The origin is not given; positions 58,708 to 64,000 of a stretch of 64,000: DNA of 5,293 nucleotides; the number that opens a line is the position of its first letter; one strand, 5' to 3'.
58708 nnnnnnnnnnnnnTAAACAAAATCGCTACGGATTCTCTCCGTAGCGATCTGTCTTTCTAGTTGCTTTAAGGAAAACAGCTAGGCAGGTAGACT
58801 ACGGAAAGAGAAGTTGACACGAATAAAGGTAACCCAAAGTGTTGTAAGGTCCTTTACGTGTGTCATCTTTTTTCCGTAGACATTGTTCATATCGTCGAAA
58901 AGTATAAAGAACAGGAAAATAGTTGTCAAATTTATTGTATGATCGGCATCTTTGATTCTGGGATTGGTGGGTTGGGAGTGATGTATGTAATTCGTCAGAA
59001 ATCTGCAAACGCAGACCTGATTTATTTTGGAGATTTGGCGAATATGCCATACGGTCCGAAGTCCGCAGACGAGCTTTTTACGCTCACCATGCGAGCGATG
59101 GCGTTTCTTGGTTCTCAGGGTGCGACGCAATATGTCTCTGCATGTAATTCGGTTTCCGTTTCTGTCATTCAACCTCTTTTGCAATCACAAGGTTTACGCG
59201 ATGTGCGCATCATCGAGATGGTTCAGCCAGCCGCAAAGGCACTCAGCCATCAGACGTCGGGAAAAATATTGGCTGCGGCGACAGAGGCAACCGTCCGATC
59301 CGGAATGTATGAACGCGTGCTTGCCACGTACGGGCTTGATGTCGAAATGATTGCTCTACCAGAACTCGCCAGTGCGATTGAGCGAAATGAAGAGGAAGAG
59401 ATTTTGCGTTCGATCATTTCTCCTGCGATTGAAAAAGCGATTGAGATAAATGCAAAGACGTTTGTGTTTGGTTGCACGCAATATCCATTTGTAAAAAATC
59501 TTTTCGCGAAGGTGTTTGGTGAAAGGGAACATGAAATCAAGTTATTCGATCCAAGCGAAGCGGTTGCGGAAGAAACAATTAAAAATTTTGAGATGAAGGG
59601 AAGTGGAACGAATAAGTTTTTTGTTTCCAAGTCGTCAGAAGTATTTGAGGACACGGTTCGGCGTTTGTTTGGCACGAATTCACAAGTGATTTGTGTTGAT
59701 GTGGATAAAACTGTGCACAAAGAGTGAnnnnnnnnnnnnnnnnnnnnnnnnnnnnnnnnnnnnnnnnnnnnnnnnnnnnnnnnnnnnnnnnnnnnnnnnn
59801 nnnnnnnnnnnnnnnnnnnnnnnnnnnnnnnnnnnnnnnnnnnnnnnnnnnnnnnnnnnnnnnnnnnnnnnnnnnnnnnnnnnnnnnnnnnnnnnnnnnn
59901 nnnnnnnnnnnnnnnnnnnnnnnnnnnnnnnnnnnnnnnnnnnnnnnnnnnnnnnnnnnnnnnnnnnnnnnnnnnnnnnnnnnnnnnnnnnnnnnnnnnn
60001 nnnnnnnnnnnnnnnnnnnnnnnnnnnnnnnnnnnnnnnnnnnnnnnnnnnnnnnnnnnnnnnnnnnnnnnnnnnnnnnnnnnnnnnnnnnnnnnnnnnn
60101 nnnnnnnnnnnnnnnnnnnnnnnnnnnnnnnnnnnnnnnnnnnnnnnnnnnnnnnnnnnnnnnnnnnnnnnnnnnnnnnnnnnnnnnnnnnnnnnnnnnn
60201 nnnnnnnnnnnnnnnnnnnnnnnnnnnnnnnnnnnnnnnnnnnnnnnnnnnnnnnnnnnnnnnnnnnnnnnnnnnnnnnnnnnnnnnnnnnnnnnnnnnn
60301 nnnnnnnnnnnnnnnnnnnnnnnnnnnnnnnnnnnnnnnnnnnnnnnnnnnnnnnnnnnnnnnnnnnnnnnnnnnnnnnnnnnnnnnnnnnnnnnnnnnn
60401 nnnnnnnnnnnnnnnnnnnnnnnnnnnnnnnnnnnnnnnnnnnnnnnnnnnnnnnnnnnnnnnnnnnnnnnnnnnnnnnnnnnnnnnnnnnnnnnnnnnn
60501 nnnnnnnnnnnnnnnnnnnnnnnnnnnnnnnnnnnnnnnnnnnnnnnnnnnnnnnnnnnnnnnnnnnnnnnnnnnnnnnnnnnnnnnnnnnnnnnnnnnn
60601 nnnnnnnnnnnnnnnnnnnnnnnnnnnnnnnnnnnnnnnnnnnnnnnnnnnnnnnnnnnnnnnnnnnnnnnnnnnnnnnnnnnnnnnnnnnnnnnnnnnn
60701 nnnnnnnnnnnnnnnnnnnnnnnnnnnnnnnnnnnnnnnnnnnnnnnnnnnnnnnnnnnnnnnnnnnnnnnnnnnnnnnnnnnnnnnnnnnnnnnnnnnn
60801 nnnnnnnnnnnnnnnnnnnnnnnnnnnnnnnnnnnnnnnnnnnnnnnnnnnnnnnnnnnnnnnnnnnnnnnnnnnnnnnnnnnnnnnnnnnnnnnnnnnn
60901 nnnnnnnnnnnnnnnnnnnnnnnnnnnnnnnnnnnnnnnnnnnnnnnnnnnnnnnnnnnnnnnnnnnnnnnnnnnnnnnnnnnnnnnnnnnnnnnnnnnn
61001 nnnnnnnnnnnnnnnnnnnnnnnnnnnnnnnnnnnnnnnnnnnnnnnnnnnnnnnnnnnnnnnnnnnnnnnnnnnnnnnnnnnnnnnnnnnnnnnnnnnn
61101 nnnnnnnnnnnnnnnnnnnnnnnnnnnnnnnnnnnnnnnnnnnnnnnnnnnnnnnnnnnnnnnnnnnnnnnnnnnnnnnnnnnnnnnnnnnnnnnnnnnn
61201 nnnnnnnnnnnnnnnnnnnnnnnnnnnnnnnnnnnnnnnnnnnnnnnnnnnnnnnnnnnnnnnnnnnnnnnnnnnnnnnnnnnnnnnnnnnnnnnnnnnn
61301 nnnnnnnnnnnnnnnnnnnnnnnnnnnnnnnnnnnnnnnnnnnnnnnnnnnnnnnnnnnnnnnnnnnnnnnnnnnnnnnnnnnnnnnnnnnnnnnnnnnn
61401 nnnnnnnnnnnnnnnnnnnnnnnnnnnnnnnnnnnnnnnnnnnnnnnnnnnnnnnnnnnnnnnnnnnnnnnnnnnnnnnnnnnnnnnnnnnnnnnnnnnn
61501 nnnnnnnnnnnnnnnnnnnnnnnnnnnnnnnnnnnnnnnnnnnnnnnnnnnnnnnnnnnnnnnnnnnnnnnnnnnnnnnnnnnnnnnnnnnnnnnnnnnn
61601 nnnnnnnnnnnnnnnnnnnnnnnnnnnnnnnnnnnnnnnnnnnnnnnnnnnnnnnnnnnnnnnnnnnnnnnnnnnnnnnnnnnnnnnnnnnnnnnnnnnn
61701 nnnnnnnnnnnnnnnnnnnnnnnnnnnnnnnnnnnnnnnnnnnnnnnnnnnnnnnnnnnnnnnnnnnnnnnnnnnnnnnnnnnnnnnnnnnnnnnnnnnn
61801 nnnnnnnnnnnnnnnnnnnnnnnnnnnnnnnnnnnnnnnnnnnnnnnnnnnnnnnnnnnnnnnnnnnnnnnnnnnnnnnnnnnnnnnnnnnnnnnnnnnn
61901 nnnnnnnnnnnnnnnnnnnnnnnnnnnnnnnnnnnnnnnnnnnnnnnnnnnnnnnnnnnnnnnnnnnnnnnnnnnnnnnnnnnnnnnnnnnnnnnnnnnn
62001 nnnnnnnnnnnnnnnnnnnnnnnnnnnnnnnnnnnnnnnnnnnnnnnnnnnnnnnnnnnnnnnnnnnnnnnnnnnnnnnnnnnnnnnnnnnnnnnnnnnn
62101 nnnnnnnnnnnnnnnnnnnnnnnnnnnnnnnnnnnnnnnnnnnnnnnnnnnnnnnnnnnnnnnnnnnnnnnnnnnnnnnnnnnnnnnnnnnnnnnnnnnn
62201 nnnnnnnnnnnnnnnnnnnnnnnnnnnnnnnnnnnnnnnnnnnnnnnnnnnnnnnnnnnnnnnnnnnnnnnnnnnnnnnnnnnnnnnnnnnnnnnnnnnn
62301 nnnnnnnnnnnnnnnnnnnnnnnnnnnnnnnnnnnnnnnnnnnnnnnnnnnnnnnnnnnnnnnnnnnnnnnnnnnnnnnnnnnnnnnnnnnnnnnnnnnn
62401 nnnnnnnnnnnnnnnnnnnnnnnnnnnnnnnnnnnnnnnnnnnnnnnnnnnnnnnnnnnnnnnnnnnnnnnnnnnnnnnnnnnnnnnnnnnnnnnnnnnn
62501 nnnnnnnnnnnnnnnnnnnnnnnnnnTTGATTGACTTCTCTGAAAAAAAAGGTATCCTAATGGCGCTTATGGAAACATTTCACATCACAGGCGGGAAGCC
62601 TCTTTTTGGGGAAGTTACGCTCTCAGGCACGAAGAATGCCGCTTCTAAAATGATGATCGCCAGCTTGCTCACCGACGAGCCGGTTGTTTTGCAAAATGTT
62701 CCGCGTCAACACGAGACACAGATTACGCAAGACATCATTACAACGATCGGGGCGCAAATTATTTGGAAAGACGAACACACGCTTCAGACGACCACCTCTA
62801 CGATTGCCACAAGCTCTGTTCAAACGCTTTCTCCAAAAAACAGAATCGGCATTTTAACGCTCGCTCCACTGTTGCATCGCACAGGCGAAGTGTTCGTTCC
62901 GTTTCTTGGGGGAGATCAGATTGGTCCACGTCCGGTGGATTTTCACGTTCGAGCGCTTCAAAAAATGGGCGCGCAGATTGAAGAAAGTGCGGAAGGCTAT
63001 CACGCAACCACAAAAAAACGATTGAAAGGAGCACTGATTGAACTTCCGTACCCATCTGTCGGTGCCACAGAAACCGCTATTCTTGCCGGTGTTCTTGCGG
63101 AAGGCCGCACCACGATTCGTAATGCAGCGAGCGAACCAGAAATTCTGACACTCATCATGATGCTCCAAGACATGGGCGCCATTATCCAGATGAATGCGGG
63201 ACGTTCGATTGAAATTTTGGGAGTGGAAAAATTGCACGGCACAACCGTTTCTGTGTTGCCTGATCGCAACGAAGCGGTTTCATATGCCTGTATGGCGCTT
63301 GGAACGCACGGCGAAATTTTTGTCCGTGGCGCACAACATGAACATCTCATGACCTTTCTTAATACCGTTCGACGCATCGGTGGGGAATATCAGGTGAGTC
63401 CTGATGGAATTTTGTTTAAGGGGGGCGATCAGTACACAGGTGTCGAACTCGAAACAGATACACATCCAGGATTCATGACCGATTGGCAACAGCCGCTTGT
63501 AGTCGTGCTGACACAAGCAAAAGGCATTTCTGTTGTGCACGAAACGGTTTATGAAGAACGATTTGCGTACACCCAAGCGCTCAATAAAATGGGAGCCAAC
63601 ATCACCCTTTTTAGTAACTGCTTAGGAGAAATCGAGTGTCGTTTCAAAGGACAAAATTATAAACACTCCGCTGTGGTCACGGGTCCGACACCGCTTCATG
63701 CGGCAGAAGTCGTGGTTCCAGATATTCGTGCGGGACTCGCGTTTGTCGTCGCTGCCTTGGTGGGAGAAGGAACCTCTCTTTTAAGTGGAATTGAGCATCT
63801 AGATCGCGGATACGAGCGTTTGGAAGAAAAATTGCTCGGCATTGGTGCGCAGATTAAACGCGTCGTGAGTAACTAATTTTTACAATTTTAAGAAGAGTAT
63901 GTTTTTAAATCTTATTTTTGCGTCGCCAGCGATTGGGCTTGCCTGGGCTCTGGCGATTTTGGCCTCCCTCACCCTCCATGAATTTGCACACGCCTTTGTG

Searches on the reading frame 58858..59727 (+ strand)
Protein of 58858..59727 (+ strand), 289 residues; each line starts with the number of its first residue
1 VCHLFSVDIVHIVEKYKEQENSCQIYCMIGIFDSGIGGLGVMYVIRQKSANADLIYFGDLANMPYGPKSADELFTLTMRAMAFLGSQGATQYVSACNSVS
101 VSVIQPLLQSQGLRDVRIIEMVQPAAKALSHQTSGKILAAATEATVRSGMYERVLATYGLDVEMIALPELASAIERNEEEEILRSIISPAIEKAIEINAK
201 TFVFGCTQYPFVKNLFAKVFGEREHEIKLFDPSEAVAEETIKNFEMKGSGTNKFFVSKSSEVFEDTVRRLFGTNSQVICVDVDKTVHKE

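Call 64: search_protein_families(library=pfam, proteins=[window:58858-59727:+], max_evalue=0.001)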
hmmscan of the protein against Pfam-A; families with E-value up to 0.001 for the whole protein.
window:58858-59727:+ (289 aa): 1 family
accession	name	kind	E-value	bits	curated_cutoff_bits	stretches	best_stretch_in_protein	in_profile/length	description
PF01177.27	Asp_Glu_race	-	2.3e-09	37.8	31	1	54-239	30-210/211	Asp/Glu/Hydantoin racemase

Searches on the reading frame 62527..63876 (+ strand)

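Call 64: search_protein_families(library=pfam, proteins=[window:62527-63876:+], max_evalue=0.001)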
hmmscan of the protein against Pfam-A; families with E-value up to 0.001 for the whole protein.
window:62527-63876:+ (449 aa): 1 family
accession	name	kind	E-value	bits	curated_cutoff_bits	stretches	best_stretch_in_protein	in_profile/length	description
PF00275.25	EPSP_synthase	-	4.6e-71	240.2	22.8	1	21-436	2-417/417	EPSP synthase (3-phosphoshikimate 1-carboxyvinyltransferase)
